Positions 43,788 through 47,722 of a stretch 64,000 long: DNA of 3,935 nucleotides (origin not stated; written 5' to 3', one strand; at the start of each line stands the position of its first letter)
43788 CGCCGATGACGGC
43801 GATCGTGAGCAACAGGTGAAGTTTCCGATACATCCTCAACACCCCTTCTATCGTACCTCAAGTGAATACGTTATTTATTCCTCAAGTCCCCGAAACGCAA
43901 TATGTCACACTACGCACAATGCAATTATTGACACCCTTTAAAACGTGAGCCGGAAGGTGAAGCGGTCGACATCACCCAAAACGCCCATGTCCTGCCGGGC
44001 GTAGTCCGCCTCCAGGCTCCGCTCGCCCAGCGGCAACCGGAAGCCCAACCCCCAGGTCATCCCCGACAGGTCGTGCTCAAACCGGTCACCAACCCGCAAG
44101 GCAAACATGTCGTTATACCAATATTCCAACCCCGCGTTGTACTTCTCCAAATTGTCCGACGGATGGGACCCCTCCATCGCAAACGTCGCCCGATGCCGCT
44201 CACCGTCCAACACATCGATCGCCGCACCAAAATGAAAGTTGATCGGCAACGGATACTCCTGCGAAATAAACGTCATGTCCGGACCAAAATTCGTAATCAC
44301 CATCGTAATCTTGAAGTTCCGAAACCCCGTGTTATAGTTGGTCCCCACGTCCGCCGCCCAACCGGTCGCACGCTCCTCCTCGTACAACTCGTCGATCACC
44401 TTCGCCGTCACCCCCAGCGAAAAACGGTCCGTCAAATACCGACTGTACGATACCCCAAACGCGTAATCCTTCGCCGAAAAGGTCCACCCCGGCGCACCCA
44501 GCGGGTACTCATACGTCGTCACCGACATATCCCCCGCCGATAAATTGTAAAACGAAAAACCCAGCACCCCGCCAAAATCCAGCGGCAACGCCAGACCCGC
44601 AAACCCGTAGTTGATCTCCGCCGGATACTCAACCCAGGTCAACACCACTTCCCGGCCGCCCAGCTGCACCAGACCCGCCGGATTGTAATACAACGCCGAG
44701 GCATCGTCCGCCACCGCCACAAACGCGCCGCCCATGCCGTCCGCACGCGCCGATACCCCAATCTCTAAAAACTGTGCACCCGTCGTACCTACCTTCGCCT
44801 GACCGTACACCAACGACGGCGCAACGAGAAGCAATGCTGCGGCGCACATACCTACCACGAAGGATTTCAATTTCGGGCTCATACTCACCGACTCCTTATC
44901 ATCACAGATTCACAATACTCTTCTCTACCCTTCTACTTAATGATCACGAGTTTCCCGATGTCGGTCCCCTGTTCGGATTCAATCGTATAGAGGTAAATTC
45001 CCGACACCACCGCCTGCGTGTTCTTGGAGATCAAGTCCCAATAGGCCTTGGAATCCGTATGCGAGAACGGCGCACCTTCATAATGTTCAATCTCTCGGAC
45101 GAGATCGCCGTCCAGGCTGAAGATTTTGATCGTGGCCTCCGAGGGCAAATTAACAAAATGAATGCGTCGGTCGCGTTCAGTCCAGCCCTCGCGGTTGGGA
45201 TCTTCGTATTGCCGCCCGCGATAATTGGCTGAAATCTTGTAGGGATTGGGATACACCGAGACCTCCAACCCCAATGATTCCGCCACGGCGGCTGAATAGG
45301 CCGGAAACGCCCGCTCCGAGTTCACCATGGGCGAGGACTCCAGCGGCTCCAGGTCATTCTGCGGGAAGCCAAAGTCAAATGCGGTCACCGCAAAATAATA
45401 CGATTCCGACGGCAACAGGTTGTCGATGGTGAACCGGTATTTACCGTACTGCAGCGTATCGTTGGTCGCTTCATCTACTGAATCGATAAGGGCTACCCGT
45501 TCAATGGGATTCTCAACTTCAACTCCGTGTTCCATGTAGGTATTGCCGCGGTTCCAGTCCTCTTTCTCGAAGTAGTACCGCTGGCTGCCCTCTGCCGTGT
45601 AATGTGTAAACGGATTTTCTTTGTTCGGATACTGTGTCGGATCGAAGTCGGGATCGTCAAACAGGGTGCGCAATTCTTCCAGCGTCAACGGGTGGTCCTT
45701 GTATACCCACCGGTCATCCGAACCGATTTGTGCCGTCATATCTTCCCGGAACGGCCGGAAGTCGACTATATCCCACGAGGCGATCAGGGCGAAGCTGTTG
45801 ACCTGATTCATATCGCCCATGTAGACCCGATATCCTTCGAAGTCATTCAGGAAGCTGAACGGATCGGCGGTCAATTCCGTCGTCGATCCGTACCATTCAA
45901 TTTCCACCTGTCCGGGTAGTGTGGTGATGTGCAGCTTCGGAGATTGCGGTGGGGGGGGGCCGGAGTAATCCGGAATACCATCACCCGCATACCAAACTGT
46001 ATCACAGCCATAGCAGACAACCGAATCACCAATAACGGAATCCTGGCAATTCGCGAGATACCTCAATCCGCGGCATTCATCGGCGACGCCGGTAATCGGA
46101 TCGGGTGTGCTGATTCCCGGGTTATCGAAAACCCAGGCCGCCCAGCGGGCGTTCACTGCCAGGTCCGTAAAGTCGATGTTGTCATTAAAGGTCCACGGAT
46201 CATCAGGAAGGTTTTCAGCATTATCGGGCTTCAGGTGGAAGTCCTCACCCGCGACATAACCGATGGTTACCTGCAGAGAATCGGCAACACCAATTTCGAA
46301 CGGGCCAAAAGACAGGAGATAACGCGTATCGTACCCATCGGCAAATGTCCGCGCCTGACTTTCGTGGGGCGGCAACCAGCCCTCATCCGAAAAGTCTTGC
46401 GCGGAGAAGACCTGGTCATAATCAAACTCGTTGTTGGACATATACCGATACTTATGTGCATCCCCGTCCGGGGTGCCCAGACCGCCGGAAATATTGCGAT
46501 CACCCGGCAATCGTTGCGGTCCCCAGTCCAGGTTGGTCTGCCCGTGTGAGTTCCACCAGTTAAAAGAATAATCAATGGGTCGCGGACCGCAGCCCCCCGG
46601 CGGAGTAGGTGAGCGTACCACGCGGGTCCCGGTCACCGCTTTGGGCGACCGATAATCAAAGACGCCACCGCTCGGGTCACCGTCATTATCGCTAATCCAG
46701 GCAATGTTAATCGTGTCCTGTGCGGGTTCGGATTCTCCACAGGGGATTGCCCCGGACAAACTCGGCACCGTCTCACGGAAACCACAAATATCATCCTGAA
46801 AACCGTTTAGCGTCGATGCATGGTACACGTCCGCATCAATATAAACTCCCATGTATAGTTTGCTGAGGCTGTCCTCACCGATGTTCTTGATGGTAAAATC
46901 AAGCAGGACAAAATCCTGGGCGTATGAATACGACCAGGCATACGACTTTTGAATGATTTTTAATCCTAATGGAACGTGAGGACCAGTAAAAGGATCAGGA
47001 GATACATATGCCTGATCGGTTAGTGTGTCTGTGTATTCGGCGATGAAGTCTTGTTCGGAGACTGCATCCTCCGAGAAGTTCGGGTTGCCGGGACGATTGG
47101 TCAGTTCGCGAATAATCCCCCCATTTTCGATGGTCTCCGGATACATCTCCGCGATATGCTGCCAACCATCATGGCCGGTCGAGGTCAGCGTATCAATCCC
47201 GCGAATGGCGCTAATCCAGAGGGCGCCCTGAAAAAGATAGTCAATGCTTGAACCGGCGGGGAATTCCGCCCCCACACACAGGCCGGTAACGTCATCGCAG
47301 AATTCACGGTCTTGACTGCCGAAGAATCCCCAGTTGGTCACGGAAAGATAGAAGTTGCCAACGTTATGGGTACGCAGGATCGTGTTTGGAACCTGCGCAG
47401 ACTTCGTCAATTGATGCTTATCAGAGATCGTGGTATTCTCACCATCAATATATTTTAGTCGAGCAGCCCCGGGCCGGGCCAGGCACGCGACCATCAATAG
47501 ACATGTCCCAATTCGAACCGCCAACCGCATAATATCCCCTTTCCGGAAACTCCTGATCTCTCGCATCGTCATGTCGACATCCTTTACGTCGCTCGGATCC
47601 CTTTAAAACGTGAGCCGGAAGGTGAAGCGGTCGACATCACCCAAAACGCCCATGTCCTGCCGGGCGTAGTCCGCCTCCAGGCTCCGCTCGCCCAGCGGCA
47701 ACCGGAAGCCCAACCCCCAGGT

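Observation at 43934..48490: Two PorV-like genes are 100% identical over 892 bp while the flanking cargo paralogs are deeply diverged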

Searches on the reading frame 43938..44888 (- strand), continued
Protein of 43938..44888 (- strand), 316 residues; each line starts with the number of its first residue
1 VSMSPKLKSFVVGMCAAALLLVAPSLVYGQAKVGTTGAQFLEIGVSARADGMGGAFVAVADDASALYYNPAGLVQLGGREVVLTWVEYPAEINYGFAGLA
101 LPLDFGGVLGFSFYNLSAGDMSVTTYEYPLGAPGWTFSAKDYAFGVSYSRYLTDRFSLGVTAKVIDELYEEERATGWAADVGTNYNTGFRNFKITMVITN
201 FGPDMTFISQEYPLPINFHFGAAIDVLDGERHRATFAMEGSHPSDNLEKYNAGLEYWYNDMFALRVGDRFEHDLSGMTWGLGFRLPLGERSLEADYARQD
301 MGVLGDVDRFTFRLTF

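Call 52: fold_search(model_id=the predicted structure, library=pdb)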
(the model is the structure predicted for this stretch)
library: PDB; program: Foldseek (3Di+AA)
matches with E <= 10: 1058; with E <= 0.001: 122
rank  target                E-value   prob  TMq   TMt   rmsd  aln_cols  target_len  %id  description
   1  8gl6_F                1.7e-16  1.00  0.73  0.63   6.4       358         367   20  The Type 9 Secretion System in vitro assembled, RemA-CTD substrate bound complex (released 2024-01-31)
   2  6h3i_F                5.5e-13  1.00  0.75  0.68   5.2       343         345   21  Structural snapshots of the Type 9 protein translocon (released 2018-11-07)
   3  3dwo                  4.8e-09  1.00  0.58  0.43   9.8       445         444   12  Crystal structure of a Pseudomonas aeruginosa FadL homologue (released 2008-12-16)
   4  3pgr                  6.3e-09  1.00  0.64  0.55   5.4       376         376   12  Asp348Arg mutant of EcFadL (released 2011-05-25)
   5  2r89_A                1.1e-08  1.00  0.62  0.54   6.9       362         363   12  Crystal structure of the long-chain fatty acid transporter FadL mutant delta N3 (released 2008-09-23)
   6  2r88_A                3.1e-08  1.00  0.63  0.56   5.0       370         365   11  Crystal structure of the long-chain fatty acid transporter FadL mutant delta S3 kink (released 2008-09-23)
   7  2r4l_A                3.2e-08  1.00  0.60  0.47   8.8       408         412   11  Crystal structure of the long-chain fatty acid transporter FadL mutant P34A (released 2008-09-16)
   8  3bry_A                3.4e-08  1.00  0.60  0.49   9.7       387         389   12  Crystal structure of the Ralstonia pickettii toluene transporter TbuX (released 2008-06-10)
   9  3pgs_B                3.6e-08  1.00  0.59  0.45   9.4       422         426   11  Phe3Gly mutant of EcFadL (released 2011-05-25)
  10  3pf1_A                3.8e-08  1.00  0.59  0.45   9.4       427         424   10  E. coli FadL Asp348Ala mutant (released 2011-05-25)
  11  3pgs_A                4.4e-08  1.00  0.63  0.48   7.9       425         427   10  Phe3Gly mutant of EcFadL (released 2011-05-25)
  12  1t1l_A                4.7e-08  1.00  0.64  0.49   8.1       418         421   10  Crystal structure of the long-chain fatty acid transporter FadL (released 2004-06-15)
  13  3dwn_A                5.5e-08  1.00  0.61  0.47   8.7       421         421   10  Crystal structure of the long-chain fatty acid transporter FadL mutant A77E/S100R (released 2008-12-16)
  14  3pgu                  7.9e-08  1.00  0.65  0.52   6.4       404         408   10  Phe3Glu mutant of EcFadL (released 2011-05-25)
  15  3brz                  9.3e-08  1.00  0.59  0.47   6.5       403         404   13  Crystal structure of the Pseudomonas putida toluene transporter TodX (released 2008-06-10)
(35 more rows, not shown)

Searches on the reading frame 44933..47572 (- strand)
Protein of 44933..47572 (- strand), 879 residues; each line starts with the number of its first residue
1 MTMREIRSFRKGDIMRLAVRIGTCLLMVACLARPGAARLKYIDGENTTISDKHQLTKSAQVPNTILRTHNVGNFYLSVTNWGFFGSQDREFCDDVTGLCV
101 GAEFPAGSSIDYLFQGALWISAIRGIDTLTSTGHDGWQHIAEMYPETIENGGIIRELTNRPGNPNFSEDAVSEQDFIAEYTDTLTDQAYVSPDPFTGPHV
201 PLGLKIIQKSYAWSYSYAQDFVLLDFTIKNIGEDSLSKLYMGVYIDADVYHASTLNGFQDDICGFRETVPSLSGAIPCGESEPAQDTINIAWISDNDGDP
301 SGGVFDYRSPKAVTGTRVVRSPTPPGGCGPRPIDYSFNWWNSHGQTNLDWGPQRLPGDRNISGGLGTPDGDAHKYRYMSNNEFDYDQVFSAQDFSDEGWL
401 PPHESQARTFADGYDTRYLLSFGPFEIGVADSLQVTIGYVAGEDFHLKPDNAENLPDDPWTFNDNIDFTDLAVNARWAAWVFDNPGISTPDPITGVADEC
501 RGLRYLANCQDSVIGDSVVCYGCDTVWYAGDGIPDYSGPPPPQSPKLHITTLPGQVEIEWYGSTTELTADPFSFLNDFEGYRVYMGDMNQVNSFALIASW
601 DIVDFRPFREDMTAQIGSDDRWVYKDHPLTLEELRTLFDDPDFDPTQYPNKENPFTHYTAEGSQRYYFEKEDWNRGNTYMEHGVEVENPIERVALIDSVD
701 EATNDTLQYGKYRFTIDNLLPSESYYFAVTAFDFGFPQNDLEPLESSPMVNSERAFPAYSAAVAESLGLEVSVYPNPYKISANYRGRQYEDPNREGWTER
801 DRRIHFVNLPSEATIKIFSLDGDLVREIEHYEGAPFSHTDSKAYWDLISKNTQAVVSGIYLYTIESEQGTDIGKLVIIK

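Call 4: search_protein_families(library=pfam, proteins=[window:44933-47572:-], max_evalue=0.01)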
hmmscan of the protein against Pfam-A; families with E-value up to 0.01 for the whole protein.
window:44933-47572:- (879 aa): 1 family
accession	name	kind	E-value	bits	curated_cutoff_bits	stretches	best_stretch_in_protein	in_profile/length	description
PF18962.6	Por_Secre_tail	-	0.001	19.7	27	1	773-877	1-75/75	Secretion system C-terminal sorting domain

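Call 26: search_protein_families(library=ncbifam, proteins=[window:44933-47572:-], max_evalue=0.01)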
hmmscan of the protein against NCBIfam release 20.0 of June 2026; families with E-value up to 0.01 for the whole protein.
window:44933-47572:- (879 aa): 2 families
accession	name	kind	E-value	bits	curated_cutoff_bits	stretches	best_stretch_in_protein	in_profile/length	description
NF052228.1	T9SS_PorZ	equivalog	8.4e-05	21.2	260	1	763-871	666-747/757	type IX secretion system anionic LPS delivery protein PorZ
TIGR04183.1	Por_Secre_tail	domain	0.00042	20.2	23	1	804-877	12-71/72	T9SS type A sorting domain-containing protein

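Call 28: search_solved_structures(query=window:44933-47572:-, max_evalue=1)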
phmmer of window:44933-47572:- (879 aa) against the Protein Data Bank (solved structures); distinct sequences matched with E-value up to 1: 1.
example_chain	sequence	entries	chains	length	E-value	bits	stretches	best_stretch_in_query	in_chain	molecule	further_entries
6ubd_A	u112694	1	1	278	0.047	15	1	589-654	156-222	Glyco_hydro_cc domain-containing protein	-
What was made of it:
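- Tried and rejected: Sequence searches against Pfam, NCBIfam and PDB found nothing for the body of P1-P3 or for the 651-aa protein (calls 4, 26, 28).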

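Call 37: find_homologous_proteins(query=window:44933-47572:-)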
Query window:44933-47572:- (879 aa): 2184 proteins with E <= 0.001 among 8000 candidates; the best 120 are listed.
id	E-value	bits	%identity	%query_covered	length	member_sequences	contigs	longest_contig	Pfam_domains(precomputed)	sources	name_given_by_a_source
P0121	0.0e+0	2094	100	100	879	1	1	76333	-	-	-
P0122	0.0e+0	1423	69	98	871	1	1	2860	-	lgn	-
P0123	0.0e+0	1398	70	97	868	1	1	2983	-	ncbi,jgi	jgi:hypothetical protein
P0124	0.0e+0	1382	68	98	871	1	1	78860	-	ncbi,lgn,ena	-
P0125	0.0e+0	1326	66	98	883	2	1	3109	-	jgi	-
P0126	0.0e+0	1326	66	98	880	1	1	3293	-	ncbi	-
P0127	0.0e+0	1293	67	97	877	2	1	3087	-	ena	-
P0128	0.0e+0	1275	65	98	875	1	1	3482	-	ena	-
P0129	0.0e+0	1251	63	99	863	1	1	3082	-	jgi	-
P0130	1.1e-277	942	51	100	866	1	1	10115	-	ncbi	-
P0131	4.6e-275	933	52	98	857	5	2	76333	-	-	-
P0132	6.1e-275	933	53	97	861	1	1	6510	-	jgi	-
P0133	5.4e-273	927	51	97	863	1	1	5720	-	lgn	-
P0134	5.9e-271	920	51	97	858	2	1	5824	-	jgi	-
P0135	6.9e-271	920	51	99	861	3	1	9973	-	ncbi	-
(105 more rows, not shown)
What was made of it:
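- Seven of eight P1 orthologues sit on about 3-kb 'loop' contigs (call 37).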

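Call 55: predict_structure(alignment_id=A2)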
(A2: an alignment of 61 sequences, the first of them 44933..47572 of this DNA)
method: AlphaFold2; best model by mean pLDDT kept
length: 879 residues; sequences in the alignment: 61
mean_pLDDT: 84.5   pTM: 0.77
mean pLDDT of the five models: 84.5, 84.3, 82.2, 82.0, 80.9
residues with pLDDT >= 90: 427; 70-90: 330; 50-70: 71; < 50: 51
segments of 3 or more residues with pLDDT < 50: 1-10, 32-59, 796-800, 850-852
pLDDT, mean of each block of 10 residues (from residue 1): 40 55 65 39 38 41 87 92 88 89 92 95 95 87 76 84 86 94 89 90 96 89 96 96 94 88 94 83 89 93 89 94 76 90 82 73 76 92 94 93 88 92 95 95 93 89 92 92 89 88 86 71 84 83 90 95 91 83 87 87 93 81 87 93 95 92 91 87 91 92 89 94 88 80 84 90 89 69 54 47 84 93 91 86 78 69 92 85
secondary structure, 60 per line:
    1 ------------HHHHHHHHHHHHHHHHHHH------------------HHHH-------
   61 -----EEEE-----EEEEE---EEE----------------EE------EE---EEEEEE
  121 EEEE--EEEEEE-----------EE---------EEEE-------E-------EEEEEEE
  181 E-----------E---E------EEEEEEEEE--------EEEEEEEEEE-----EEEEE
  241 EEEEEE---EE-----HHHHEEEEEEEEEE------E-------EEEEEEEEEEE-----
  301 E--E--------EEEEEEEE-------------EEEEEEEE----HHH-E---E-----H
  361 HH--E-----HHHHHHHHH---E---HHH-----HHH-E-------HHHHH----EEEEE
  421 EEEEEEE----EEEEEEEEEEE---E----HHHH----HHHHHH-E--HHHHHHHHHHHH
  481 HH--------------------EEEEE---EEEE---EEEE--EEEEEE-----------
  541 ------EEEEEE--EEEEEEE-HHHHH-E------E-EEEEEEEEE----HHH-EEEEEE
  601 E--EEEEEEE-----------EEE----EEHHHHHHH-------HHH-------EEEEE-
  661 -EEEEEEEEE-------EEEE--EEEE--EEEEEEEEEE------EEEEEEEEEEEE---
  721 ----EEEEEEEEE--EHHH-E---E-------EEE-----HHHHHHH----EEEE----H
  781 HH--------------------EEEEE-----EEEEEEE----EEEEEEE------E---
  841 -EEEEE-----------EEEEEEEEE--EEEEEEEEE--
elements in order (helices of 4 or more, strands of 3 or more residues): H13-31 H50-53 E66-69 E75-79 E83-85 E115-124 E127-132 E155-158 E174-181 E204-212 E221-230 E236-246 H257-260 E261-270 E285-295 E313-320 E334-341 H371-379 H407-411 E416-427 E432-442 H451-454 H459-464 H469-482 E503-507 E511-514 E518-521 E524-529 E547-552 E555-561 H563-567 E578-586 E595-601 E604-610 E622-624 H631-637 E655-659 E662-670 E678-681 E684-687 E690-699 E706-717 E725-733 E753-755 H761-767 E772-775 E803-807 E813-819 E824-830 E842-846 E858-866 E869-877
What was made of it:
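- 44933..47572 (-): P1: 879-aa secreted protein with a T9SS type-A-like C-terminal domain. It lies between the two PorV copies. The model has pLDDT 84.5 and a seven-strand C-terminal sandwich (call 55).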

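Call 58: fold_search(model_id=the predicted structure, library=pdb)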
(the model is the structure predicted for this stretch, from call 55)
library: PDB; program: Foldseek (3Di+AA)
matches with E <= 10: 1326; with E <= 0.001: 42
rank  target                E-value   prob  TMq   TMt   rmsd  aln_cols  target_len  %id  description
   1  9ju0_BBB              7.8e-07  1.00  0.20  0.20  16.3       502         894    8  C-terminally truncated dextran dextrinase bound with acarbose (released 2025-09-03)
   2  9ju0_CCC              1.5e-06  1.00  0.20  0.19  16.5       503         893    8  C-terminally truncated dextran dextrinase bound with acarbose (released 2025-09-03)
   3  9ju0_AAA              1.5e-06  1.00  0.20  0.20  16.4       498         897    9  C-terminally truncated dextran dextrinase bound with acarbose (released 2025-09-03)
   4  8r1m_A                1.5e-06  1.00  0.19  0.21  18.4       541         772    8  Structure of TxGH116 with covalently bound N-azido-octyl aziridine (released 2024-10-02)
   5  5ost                  9.7e-06  1.00  0.19  0.21  15.4       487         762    9  Beta-glucosidase from Thermoanaerobacterium xylolyticum GH116 in complex with Gluco-1H-imidazole (released 2018-04-11)
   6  7w2s                  1.2e-05  1.00  0.21  0.23  12.9       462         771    9  Crystal structure of TxGH116 E730A mutant from Thermoanaerobacterium xylanolyticum with glucose (released 2022-04-06)
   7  7w2t_A                1.3e-05  1.00  0.20  0.22  11.9       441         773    9  Crystal structure of TxGH116 E730Q mutant from Thermoanaerobacterium xylanolyticum with glucose (released 2022-04-06)
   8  8ho9_A                1.4e-05  1.00  0.20  0.21   8.3       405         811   10  The cryo-EM structure of cellobiose phosphorylase from Clostridium thermocellum (cysteine-to-serine varient) (released 2023-12-13)
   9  8ic6_A                2.2e-05  1.00  0.20  0.20  12.0       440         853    9  exo-beta-D-arabinanase ExoMA2 from Microbacterium arabinogalactanolyticum in complex with Tris (released 2023-08-16)
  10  8ho7_A                2.8e-05  1.00  0.21  0.22   7.7       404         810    9  The cryo-EM structure of cellobiose phosphorylase from Clostridium thermocellum (released 2023-12-13)
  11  7dkw_A                2.8e-05  1.00  0.19  0.22  15.3       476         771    8  Crystal structure of TxGH116 E441G nucleophile mutant from Thermoanaerobacterium xylanolyticum with autocondensation p (released 2021-06-23)
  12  8hob_A                3.2e-05  1.00  0.20  0.21   8.5       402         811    9  The cryo-EM structure of cellobiose phosphorylase from Clostridium thermocellum ( variant) (released 2024-03-20)
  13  3qde_A                3.4e-05  1.00  0.20  0.21   9.4       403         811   10  The structure of Cellobiose phosphorylase from Clostridium thermocellum in complex with phosphate (released 2011-11-09)
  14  8ic6_B                3.6e-05  1.00  0.20  0.20  12.6       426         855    8  exo-beta-D-arabinanase ExoMA2 from Microbacterium arabinogalactanolyticum in complex with Tris (released 2023-08-16)
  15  7dks                  4.0e-05  1.00  0.18  0.20  12.0       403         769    9  Crystal structure of TxGH116 E441A nucleophile mutant from Thermoanaerobacterium xylanolyticum (released 2021-06-23)
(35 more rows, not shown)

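Call 72: find_encoding_contigs(protein=P0124, flank=10000, max_places=4)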
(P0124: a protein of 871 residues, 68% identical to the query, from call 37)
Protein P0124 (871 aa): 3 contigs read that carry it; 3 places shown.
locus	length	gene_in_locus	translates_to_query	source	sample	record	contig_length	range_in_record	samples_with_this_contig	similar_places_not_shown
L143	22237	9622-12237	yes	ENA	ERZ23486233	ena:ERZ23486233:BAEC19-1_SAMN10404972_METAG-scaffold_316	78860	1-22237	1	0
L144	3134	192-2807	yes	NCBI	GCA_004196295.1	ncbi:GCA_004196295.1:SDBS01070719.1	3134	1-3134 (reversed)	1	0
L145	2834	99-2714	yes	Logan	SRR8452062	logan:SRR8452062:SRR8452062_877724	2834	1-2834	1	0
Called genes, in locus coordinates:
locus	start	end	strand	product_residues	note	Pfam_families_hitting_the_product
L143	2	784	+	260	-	?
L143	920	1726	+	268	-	PF21948:LplA-B_cat, PF03099:BPL_LplA_LipB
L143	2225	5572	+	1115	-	PF13620:CarboxypepD_reg, PF13715:CarbopepD_reg_2, PF07715:Plug, PF00593:TonB_dep_Rec_b-barrel, PF14905:OMP_b-brl_3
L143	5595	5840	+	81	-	-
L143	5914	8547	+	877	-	-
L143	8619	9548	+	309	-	PF03349:Toluene_X (faint), PF19572:PorV (weak)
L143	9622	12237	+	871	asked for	-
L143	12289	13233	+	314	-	PF03349:Toluene_X (faint), PF19572:PorV (weak)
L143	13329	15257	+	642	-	-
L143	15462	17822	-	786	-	PF13231:PMT_2, PF25064:ARM_TT21_5th (faint), PF00515:TPR_1 (weak), PF07719:TPR_2 (weak), PF13414:TPR_11, PF13432:TPR_16, PF14559:TPR_19, PF14559:TPR_19 (weak), +12 more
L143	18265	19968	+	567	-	PF13860:FlgD_ig, PF18962:Por_Secre_tail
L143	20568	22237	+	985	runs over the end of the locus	PF00082:Peptidase_S8, PF13860:FlgD_ig, PF18962:Por_Secre_tail (faint)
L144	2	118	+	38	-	?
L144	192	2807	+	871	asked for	-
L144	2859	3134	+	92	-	?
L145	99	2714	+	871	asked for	-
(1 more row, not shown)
